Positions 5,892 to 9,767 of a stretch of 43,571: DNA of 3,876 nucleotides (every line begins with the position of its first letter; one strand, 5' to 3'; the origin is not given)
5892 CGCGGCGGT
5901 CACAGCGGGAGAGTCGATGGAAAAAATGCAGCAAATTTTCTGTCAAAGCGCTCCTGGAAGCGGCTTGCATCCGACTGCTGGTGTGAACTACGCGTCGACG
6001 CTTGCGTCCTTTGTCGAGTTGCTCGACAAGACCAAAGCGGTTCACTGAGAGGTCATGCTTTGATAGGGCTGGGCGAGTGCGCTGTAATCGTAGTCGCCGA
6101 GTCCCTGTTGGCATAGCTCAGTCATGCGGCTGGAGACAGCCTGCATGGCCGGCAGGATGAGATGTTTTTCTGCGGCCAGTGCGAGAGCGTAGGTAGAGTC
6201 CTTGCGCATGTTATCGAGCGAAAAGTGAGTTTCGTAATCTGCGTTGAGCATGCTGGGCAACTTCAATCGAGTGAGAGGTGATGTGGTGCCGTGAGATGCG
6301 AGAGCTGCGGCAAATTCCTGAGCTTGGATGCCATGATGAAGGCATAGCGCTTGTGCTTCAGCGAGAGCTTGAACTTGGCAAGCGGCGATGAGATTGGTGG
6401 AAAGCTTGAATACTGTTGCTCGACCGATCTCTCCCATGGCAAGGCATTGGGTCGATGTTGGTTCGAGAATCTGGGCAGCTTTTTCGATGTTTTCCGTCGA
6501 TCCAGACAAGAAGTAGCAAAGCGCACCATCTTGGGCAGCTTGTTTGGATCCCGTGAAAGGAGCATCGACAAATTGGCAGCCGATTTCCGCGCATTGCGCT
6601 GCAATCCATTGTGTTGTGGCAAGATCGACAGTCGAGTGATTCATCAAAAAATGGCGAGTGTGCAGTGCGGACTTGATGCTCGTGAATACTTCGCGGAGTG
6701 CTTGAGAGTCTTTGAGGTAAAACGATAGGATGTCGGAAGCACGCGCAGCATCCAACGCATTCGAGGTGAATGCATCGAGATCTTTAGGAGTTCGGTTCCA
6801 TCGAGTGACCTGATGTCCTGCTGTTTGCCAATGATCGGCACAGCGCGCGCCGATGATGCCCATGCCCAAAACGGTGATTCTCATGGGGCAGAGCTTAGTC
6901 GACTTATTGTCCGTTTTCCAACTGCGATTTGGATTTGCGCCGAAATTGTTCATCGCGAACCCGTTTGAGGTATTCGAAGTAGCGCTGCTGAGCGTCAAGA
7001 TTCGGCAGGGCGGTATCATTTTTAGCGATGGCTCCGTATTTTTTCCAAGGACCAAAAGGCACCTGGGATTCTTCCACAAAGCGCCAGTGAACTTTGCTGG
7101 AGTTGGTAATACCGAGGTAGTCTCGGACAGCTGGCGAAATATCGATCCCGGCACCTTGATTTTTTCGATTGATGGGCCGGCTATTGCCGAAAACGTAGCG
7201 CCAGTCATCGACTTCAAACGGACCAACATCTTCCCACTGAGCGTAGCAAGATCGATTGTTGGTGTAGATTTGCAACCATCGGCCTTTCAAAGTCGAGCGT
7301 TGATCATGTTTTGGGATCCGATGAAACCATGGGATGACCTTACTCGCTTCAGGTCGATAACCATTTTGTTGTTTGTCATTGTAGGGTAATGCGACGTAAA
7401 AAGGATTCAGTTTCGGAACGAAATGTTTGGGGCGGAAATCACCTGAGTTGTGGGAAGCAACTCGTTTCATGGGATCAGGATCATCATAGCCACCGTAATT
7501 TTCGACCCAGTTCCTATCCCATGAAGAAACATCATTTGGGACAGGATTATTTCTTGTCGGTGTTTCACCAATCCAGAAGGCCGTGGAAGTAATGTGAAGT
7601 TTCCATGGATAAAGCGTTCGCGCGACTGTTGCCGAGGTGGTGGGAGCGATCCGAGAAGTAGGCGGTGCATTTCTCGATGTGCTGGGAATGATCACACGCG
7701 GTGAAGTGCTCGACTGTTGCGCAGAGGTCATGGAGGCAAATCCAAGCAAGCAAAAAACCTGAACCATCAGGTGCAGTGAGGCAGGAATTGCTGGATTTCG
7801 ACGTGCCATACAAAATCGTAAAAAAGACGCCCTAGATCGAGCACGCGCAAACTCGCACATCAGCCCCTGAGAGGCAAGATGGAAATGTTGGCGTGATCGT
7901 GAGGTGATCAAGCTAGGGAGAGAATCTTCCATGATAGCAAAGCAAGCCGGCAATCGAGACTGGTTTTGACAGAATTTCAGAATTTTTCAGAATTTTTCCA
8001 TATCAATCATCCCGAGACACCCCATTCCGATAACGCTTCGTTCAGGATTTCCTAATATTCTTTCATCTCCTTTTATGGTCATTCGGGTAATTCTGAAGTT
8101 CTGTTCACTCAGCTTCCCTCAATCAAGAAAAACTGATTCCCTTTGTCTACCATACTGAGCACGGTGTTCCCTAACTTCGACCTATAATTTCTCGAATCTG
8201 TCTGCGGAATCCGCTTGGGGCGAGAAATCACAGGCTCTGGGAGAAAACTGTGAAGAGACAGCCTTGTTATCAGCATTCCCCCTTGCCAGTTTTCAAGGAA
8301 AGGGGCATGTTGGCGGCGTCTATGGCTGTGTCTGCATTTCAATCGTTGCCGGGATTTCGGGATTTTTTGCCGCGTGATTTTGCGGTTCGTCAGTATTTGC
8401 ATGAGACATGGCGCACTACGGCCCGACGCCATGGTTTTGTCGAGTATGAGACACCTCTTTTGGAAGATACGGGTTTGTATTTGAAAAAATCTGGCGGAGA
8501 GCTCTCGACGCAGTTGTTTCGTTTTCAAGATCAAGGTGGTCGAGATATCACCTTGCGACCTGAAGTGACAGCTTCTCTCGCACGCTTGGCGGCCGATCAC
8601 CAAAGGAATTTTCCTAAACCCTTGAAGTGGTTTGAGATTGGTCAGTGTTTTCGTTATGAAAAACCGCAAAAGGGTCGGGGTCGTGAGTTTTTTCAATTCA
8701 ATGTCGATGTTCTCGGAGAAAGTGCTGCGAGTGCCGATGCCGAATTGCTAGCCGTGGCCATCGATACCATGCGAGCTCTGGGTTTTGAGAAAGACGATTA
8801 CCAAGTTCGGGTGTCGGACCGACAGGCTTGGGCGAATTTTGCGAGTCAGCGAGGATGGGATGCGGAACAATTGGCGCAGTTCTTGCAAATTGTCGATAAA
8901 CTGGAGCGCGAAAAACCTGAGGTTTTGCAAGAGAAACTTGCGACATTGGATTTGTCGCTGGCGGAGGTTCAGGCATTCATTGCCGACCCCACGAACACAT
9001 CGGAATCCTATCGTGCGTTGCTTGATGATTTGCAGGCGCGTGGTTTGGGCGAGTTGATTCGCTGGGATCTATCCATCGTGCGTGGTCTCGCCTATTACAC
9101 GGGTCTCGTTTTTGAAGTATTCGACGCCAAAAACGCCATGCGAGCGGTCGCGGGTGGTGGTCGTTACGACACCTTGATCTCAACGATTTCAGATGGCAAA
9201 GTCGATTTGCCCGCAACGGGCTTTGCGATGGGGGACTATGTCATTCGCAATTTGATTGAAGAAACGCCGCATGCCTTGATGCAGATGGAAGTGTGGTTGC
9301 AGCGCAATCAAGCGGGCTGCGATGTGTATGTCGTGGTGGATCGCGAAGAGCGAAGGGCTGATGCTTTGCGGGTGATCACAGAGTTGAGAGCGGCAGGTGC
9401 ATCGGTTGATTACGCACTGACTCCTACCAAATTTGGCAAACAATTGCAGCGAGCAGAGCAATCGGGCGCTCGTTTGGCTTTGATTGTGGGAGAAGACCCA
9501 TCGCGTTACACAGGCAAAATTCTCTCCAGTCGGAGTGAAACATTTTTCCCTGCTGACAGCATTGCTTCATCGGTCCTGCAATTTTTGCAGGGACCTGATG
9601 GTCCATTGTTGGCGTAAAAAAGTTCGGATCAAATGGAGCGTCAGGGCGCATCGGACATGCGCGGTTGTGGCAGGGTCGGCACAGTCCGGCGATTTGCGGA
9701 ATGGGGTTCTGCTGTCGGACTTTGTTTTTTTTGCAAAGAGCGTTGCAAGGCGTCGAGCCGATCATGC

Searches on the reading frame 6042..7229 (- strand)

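Call 30: search_protein_families(library=pfam, proteins=[window:6042-7229:-], max_evalue=0.0001)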
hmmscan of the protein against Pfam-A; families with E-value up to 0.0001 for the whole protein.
window:6042-7229:- (395 aa): 3 families
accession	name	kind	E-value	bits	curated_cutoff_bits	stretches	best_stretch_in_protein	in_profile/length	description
PF03446.21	NAD_binding_2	-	1.3e-24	87.4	21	1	117-266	1-161/161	NAD binding domain of 6-phosphogluconate dehydrogenase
PF14833.11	NAD_binding_11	-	1.2e-16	61.4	30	1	269-388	1-121/122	NAD-binding of NADP-dependent 3-hydroxyisobutyrate dehydrogenase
PF02826.25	2-Hacid_dh_C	-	2.9e-05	24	25.1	0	102-182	21-109/178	D-isomer specific 2-hydroxyacid dehydrogenase, NAD binding domain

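Call 32: search_protein_families(library=ncbifam, proteins=[window:6042-7229:-], max_evalue=0.00001)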
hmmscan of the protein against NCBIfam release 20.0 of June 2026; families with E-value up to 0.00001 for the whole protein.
window:6042-7229:- (395 aa): 8 families
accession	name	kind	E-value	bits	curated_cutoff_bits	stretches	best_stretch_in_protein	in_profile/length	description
NF008592.0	PRK11559.1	equivalog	4e-29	101.8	397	1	116-393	3-290/296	2-hydroxy-3-oxopropionate reductase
TIGR01505.1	tartro_sem_red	equivalog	1.3e-28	100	340.75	1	118-393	2-287/291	2-hydroxy-3-oxopropionate reductase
NF043037.1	ThreonDh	equivalog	1.8e-26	93.3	350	1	117-392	4-290/297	L-threonate dehydrogenase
TIGR01692.1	HIBADH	equivalog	3.9e-24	85.5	291.6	1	121-387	2-285/288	3-hydroxyisobutyrate dehydrogenase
NF012005.0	PRK15461.1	equivalog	7.6e-21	74.6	348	1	118-387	4-284/298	sulfolactaldehyde 3-reductase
NF011633.0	PRK15059.1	equivalog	1.1e-16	60.9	451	1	116-393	1-287/292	2-hydroxy-3-oxopropionate reductase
NF007161.0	PRK09599.1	subfamily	3.7e-07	29.7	271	1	116-298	1-196/302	NADP-dependent phosphogluconate dehydrogenase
TIGR03026.1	NDP-sugDHase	subfamily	8.2e-06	24.8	189.8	0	116-149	1-34/413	nucleotide sugar dehydrogenase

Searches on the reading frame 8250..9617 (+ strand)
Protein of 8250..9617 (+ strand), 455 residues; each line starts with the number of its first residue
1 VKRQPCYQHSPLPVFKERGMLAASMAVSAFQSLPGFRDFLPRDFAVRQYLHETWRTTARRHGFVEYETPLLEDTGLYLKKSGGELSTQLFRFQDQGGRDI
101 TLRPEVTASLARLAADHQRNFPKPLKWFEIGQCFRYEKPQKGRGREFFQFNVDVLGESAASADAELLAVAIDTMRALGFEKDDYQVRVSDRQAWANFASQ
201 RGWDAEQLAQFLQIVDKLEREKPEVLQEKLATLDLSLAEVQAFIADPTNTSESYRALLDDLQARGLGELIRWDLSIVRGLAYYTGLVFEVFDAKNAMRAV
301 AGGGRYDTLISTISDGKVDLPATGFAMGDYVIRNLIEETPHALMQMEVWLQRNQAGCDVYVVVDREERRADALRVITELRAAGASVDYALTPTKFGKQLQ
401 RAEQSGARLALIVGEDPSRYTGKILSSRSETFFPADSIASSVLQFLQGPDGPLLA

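Call 30: search_protein_families(library=pfam, proteins=[window:8250-9617:+], max_evalue=0.0001)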
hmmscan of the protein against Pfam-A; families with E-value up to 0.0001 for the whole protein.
window:8250-9617:+ (455 aa): 3 families
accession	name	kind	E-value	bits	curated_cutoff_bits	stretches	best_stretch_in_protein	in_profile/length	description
PF13393.11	tRNA-synt_His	-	8.5e-44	150.5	25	1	35-327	1-303/308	Histidyl-tRNA synthetase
PF00587.30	tRNA-synt_2b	-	1.2e-10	42.2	29.3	1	90-292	1-122/179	tRNA synthetase class II core domain (G, H, P, S and T)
PF03129.25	HGTP_anticodon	-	4.3e-07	30.4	21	1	359-416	2-62/94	Anticodon binding domain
